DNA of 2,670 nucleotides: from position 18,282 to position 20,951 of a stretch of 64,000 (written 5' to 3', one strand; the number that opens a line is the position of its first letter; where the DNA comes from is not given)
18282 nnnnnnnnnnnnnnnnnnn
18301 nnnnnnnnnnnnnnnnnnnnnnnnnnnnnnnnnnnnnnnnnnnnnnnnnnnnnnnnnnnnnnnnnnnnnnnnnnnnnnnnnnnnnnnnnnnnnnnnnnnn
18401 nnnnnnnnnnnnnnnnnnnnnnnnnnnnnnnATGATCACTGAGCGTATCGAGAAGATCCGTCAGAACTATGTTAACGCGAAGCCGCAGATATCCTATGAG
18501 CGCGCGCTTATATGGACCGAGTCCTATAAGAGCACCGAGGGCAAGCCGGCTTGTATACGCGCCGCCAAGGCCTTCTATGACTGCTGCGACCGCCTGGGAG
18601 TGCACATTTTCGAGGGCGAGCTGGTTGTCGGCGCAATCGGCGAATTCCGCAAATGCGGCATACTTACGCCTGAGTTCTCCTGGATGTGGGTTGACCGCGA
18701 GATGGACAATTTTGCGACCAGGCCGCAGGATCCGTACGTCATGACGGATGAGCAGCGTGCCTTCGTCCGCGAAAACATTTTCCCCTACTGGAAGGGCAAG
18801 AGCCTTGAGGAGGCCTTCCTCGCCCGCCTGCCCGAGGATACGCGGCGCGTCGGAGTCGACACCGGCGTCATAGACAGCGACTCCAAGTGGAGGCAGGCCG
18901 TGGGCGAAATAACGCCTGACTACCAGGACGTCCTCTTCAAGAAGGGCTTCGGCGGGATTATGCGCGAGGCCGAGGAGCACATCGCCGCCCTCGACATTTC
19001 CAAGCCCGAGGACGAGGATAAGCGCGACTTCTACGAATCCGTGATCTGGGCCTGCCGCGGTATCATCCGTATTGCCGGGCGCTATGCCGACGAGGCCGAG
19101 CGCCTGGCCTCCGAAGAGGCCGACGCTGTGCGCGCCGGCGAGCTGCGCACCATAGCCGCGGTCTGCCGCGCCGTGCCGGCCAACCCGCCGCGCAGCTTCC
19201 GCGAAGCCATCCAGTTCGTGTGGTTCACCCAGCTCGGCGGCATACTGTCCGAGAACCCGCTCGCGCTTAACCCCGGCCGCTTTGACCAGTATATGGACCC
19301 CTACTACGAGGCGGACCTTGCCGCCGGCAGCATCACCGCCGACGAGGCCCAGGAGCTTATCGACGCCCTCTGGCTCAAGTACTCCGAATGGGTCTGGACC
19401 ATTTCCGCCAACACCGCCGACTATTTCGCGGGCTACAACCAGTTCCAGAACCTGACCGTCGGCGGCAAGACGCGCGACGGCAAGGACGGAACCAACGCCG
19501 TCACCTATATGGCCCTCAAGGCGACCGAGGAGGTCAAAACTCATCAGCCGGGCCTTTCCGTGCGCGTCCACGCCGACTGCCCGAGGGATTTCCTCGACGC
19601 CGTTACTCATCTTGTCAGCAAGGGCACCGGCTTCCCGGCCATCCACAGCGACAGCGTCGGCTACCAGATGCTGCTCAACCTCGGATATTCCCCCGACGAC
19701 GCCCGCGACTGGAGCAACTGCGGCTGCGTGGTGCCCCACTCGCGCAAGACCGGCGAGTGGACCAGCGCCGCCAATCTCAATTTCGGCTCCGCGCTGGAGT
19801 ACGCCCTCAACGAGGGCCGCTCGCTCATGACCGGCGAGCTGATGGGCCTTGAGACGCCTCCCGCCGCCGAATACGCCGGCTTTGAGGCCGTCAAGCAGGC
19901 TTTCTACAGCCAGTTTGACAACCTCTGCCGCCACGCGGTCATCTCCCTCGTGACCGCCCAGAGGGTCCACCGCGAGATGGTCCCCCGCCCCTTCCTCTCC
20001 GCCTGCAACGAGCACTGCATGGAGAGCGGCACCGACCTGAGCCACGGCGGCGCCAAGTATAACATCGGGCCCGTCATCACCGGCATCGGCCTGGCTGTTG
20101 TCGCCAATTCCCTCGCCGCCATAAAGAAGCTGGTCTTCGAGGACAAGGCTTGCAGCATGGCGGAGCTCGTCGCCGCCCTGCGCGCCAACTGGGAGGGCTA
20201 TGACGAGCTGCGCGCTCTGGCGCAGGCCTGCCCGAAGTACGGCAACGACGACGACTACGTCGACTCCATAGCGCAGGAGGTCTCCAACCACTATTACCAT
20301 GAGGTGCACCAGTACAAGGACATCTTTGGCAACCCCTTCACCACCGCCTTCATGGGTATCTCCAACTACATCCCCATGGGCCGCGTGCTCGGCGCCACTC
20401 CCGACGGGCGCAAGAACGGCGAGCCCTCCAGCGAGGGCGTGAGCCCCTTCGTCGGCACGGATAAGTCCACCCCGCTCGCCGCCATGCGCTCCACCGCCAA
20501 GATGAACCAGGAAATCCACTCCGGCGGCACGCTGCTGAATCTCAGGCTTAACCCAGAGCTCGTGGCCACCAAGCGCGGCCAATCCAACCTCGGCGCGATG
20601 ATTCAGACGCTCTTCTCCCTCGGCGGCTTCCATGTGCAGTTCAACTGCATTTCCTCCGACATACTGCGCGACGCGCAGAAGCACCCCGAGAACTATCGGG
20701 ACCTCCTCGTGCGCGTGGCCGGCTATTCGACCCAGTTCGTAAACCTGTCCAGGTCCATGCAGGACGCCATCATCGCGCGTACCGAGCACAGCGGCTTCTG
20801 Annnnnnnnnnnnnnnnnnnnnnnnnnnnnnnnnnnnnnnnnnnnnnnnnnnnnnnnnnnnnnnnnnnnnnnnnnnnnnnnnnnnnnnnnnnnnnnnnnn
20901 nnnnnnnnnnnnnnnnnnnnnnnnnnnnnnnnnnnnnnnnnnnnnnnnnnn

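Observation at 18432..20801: PFL2-type glycyl radical enzyme with a non-canonical Cys loop (NCGCVVP, Val in place of the catalytic Glu)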

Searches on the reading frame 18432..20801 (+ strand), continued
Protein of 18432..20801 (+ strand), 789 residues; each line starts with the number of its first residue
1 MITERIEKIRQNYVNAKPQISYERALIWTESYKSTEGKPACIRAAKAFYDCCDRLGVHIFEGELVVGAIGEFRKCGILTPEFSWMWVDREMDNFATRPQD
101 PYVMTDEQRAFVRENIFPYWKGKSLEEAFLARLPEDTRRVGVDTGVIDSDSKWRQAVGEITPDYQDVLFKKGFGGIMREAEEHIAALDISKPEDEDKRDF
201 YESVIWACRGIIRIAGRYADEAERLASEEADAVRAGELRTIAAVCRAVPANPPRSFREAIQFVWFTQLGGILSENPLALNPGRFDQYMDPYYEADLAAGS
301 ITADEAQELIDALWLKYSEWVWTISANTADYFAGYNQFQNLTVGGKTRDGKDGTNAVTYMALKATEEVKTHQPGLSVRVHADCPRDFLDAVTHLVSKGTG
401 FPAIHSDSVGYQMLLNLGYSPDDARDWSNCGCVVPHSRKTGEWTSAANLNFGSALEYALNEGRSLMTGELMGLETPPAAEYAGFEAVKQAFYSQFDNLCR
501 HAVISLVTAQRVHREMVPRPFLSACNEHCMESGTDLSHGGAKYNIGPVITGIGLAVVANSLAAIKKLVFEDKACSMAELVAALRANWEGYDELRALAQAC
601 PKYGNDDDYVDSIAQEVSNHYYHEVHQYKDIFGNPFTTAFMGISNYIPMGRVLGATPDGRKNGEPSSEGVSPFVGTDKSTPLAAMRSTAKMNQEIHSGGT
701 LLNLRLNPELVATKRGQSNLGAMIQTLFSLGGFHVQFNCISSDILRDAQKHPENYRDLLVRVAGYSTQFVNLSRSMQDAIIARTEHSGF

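Call 86: predict_structure(alignment_id=A2)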
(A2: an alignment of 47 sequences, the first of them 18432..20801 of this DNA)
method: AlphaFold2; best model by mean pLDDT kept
length: 789 residues; sequences in the alignment: 47
mean_pLDDT: 58.6   pTM: 0.59
mean pLDDT of the five models: 58.6, 55.3, 53.0, 51.3, 51.1
residues with pLDDT >= 90: 72; 70-90: 207; 50-70: 191; < 50: 319
segments of 3 or more residues with pLDDT < 50: 72-83, 96-101, 125-130, 132-163, 275-277, 279-282, 321-351, 369-376, 398-403, 426-444, 519-544, 604-607, 628-749, 755-789
pLDDT, mean of each block of 10 residues (from residue 1): 69 68 78 82 80 84 67 40 55 51 67 79 52 40 28 32 58 87 84 71 83 91 93 91 91 91 74 51 68 92 88 67 35 32 45 67 61 49 61 53 52 56 48 40 49 72 71 84 91 78 61 56 43 39 49 63 86 88 74 73 55 69 55 40 28 29 31 26 27 26 35 35 35 28 42 44 31 33 28
secondary structure, 60 per line:
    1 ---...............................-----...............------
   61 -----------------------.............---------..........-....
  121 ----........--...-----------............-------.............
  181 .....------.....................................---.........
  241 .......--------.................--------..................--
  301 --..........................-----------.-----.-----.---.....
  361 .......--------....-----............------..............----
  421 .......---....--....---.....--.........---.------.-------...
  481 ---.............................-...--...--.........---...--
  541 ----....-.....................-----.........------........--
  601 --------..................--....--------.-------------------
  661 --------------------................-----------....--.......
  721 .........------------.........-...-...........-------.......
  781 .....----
elements in order (helices of 4 or more, strands of 3 or more residues): H4-34 H40-54 H84-96 H106-115 H117-120 H125-132 H149-160 H168-185 H192-228 H232-247 H256-272 H281-298 H303-328 H356-367 E376-379 H385-396 E403-406 H407-416 H421-427 E431-434 H437-440 E444-448 H451-459 H484-512 H524-532 E545-548 H551-570 H576-584 H591-598 H609-626 H629-632 H681-696 H708-711 H714-729 H742-750 H756-766 H774-785

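Call 90: find_encoding_contigs(protein=P0027, flank=7000, max_places=2)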
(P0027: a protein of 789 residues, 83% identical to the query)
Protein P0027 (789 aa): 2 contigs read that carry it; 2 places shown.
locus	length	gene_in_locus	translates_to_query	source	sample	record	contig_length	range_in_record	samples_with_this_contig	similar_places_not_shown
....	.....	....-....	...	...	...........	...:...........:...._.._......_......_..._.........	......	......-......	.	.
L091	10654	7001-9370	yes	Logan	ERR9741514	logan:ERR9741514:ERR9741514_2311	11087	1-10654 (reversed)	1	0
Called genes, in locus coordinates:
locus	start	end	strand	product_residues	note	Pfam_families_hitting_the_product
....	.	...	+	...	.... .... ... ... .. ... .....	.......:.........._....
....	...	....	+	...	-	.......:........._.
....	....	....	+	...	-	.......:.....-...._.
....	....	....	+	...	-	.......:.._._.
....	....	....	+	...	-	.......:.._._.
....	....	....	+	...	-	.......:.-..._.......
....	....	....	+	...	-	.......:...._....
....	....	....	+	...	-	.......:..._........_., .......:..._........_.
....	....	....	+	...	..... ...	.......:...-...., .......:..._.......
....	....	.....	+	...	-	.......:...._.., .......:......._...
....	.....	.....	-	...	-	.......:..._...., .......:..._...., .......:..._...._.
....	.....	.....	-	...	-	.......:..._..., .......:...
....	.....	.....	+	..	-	-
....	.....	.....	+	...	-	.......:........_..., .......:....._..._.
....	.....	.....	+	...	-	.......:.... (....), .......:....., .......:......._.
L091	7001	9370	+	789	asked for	PF02901:PFL-like, PF01228:Gly_radical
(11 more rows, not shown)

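Call 91: find_encoding_contigs(protein=P0073, flank=7000, max_places=2)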
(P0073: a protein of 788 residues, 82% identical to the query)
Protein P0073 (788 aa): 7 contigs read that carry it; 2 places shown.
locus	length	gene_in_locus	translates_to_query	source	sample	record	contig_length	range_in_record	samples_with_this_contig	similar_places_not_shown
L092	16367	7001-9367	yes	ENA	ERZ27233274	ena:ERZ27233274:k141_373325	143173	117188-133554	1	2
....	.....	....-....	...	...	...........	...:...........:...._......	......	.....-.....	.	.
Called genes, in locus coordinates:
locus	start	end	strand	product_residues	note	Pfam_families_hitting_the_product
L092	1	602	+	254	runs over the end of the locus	PF01026:TatD_DNase, PF04909:Amidohydro_2 (faint)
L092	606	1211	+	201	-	PF04055:Radical_SAM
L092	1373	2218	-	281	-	PF03180:Lipoprotein_9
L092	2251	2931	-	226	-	PF00528:BPD_transp_1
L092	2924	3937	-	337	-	PF00005:ABC_tran, PF02463:SMC_N (weak), PF13304:AAA_21 (faint), PF09383:NIL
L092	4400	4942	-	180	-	PF00484:Pro_CA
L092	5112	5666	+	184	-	PF12822:ECF_trnsprt, PF02632:BioY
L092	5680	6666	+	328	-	PF04055:Radical_SAM, PF06968:BATS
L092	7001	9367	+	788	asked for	PF02901:PFL-like, PF01228:Gly_radical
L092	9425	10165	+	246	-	PF13353:Fer4_12, PF04055:Radical_SAM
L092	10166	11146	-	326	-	PF01757:Acyl_transf_3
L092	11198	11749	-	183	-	PF13302:Acetyltransf_3, PF00583:Acetyltransf_1, PF13673:Acetyltransf_10, PF13420:Acetyltransf_4, PF13508:Acetyltransf_7, PF08445:FR47 (faint)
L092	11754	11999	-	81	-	-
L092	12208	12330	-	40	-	-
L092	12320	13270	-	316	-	-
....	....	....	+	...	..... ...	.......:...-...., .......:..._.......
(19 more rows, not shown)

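Call 92: find_encoding_contigs(protein=P0076, flank=7000, max_places=2)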
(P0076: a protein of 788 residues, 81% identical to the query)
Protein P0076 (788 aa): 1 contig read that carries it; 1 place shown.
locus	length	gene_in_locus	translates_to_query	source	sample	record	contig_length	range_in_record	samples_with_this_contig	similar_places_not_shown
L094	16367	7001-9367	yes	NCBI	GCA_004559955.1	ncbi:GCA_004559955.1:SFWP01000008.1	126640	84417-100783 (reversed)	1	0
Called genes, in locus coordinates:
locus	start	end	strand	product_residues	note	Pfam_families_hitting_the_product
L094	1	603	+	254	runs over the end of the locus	PF01026:TatD_DNase, PF04909:Amidohydro_2 (faint)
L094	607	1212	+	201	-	PF04055:Radical_SAM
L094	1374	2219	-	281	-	PF03180:Lipoprotein_9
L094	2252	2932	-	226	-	PF00528:BPD_transp_1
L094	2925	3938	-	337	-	PF00005:ABC_tran, PF02463:SMC_N (weak), PF13304:AAA_21 (faint), PF09383:NIL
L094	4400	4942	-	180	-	PF00484:Pro_CA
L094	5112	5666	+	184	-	PF12822:ECF_trnsprt, PF02632:BioY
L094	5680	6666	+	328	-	PF04055:Radical_SAM, PF06968:BATS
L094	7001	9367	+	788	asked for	PF02901:PFL-like, PF01228:Gly_radical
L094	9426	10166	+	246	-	PF13353:Fer4_12, PF04055:Radical_SAM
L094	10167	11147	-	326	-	PF01757:Acyl_transf_3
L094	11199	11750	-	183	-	PF13302:Acetyltransf_3, PF00583:Acetyltransf_1, PF13673:Acetyltransf_10, PF13420:Acetyltransf_4, PF13508:Acetyltransf_7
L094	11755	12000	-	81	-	-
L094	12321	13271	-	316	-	-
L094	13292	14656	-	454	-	PF01938:TRAM (weak), PF05958:tRNA_U5-meth_tr, PF05175:MTS (weak), PF03602:Cons_hypoth95, PF13847:Methyltransf_31, PF13649:Methyltransf_25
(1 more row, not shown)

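Call 98: search_protein_families(library=ncbifam, proteins=[P0153, P0160, P0155, P0156, P0159], max_evalue=1e-150)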
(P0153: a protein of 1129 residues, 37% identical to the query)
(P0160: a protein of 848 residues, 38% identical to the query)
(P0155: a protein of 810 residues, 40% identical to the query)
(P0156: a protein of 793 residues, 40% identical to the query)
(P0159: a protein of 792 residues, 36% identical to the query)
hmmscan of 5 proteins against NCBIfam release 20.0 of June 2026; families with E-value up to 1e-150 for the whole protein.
P0153 (1129 aa): 7 families
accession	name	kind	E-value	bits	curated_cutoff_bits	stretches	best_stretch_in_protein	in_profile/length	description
TIGR04394.1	choline_CutC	equivalog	0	1589.7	1050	1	342-1129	2-789/789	choline trimethylamine-lyase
TIGR01774.1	PFL2-3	subfamily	2.2e-228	760.4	678.2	1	342-1124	3-782/786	formate C-acetyltransferase/glycerol dehydratase family glycyl radical enzyme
NF048011.1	SfplDhtHpsGDes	equivalog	2.4e-202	674.4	1000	1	343-1125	24-818/821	(2S)-3-sulfopropanediol dehydratase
NF043068.1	glycl_HYPD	equivalog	5.4e-173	577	1100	0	344-1124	3-780/784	trans-4-hydroxy-L-proline dehydratase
NF007437.0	PRK09983.1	equivalog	6.3e-169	563.6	1109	0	342-1125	2-762/765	formate C-acetyltransferase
NF048009.1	SfplDhtHpfGKleb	equivalog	9.6e-161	536.7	1000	0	343-1126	26-822/824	(2S)-3-sulfopropanediol dehydratase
NF033718.1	indole_decarb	equivalog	2.4e-151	505.8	1100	0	441-1126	155-866/868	indoleacetate decarboxylase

P0160 (848 aa): 5 families
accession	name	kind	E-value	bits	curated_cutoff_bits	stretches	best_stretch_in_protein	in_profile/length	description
TIGR04394.1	choline_CutC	equivalog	0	1600.9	1050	1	60-848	1-789/789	choline trimethylamine-lyase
TIGR01774.1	PFL2-3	subfamily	4e-193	643.8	678.2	1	60-844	2-783/786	formate C-acetyltransferase/glycerol dehydratase family glycyl radical enzyme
NF048011.1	SfplDhtHpsGDes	equivalog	1.9e-171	572.2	1000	1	61-844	23-818/821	(2S)-3-sulfopropanediol dehydratase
NF043068.1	glycl_HYPD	equivalog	7.3e-160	533.6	1100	1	61-843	1-780/784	trans-4-hydroxy-L-proline dehydratase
NF007437.0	PRK09983.1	equivalog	4.1e-154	514.6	1109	1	60-844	1-762/765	formate C-acetyltransferase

P0155 (810 aa): 6 families
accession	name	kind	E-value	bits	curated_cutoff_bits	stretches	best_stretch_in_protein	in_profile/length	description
TIGR04394.1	choline_CutC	equivalog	2.9e-218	727.3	1050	1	22-805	2-784/789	choline trimethylamine-lyase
TIGR01774.1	PFL2-3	subfamily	9.8e-214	712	678.2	1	22-807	3-784/786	formate C-acetyltransferase/glycerol dehydratase family glycyl radical enzyme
NF048011.1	SfplDhtHpsGDes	equivalog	4.4e-193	643.8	1000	1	15-807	16-819/821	(2S)-3-sulfopropanediol dehydratase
NF043068.1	glycl_HYPD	equivalog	1.3e-190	635.3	1100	1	22-807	1-782/784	trans-4-hydroxy-L-proline dehydratase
NF007437.0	PRK09983.1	equivalog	5e-169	563.9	1109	1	22-807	2-763/765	formate C-acetyltransferase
NF048009.1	SfplDhtHpfGKleb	equivalog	5.9e-165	550.6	1000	1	21-806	24-821/824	(2S)-3-sulfopropanediol dehydratase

P0156 (793 aa): 6 families
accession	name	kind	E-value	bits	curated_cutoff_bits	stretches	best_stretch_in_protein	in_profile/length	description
TIGR01774.1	PFL2-3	subfamily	2e-260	866.4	678.2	1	8-791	3-785/786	formate C-acetyltransferase/glycerol dehydratase family glycyl radical enzyme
NF043068.1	glycl_HYPD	equivalog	8.4e-216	718.6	1100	1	10-791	3-783/784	trans-4-hydroxy-L-proline dehydratase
NF048009.1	SfplDhtHpfGKleb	equivalog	2.8e-202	674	1000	1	8-789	25-821/824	(2S)-3-sulfopropanediol dehydratase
NF048011.1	SfplDhtHpsGDes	equivalog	1.8e-200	668.3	1000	1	6-790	21-819/821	(2S)-3-sulfopropanediol dehydratase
NF007437.0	PRK09983.1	equivalog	5.6e-196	653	1109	1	8-790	2-763/765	formate C-acetyltransferase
TIGR04394.1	choline_CutC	equivalog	3.2e-192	641.1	1050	1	8-788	2-784/789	choline trimethylamine-lyase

P0159 (792 aa): 6 families
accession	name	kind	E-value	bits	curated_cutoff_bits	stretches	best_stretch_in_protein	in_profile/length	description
TIGR01774.1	PFL2-3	subfamily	2.3e-256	853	678.2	1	8-790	5-785/786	formate C-acetyltransferase/glycerol dehydratase family glycyl radical enzyme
NF048009.1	SfplDhtHpfGKleb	equivalog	7.9e-215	715.6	1000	1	6-789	25-822/824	(2S)-3-sulfopropanediol dehydratase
NF043068.1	glycl_HYPD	equivalog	8.7e-197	655.7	1100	1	8-790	3-783/784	trans-4-hydroxy-L-proline dehydratase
NF007437.0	PRK09983.1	equivalog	1.8e-195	651.4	1109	1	8-790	4-764/765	formate C-acetyltransferase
NF048011.1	SfplDhtHpsGDes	equivalog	6.2e-192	640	1000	1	8-790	25-820/821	(2S)-3-sulfopropanediol dehydratase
TIGR04394.1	choline_CutC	equivalog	2.1e-181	605.3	1050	1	8-791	4-788/789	choline trimethylamine-lyase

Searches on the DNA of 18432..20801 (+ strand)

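Call 68: search_rna_families(sources=[L003, L065, L076, L060, L029, L041], threshold=gathering)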
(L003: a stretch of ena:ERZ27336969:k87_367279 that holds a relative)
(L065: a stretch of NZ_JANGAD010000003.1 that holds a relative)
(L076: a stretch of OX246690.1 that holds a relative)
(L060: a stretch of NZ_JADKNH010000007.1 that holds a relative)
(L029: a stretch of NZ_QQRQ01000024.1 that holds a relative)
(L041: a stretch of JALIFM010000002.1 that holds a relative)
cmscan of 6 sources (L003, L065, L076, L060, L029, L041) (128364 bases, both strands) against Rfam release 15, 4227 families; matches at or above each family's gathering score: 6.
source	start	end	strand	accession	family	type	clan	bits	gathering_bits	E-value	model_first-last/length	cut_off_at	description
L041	20436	20642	+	RF00230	T-box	Cis-reg; leader;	-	128.6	93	6.5e-28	1-219/219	no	T-box leader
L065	15577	15674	+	RF01764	azaaromatic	Cis-reg; riboswitch;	-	88.7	45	1.5e-16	1-101/101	no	azaaromatic riboswitch aptamer (yjdF RNA)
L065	21377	21449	-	RF00005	tRNA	Gene; tRNA;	CL00001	74.9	29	2.8e-14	1-71/71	no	tRNA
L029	9655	9728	-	RF00005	tRNA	Gene; tRNA;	CL00001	61.4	29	1.4e-10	1-71/71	no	tRNA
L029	3091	3172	+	RF00005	tRNA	Gene; tRNA;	CL00001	55.3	29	6.9e-09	1-71/71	no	tRNA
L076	21711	21795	-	RF00005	tRNA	Gene; tRNA;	CL00001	54.3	29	1.3e-08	1-71/71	no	tRNA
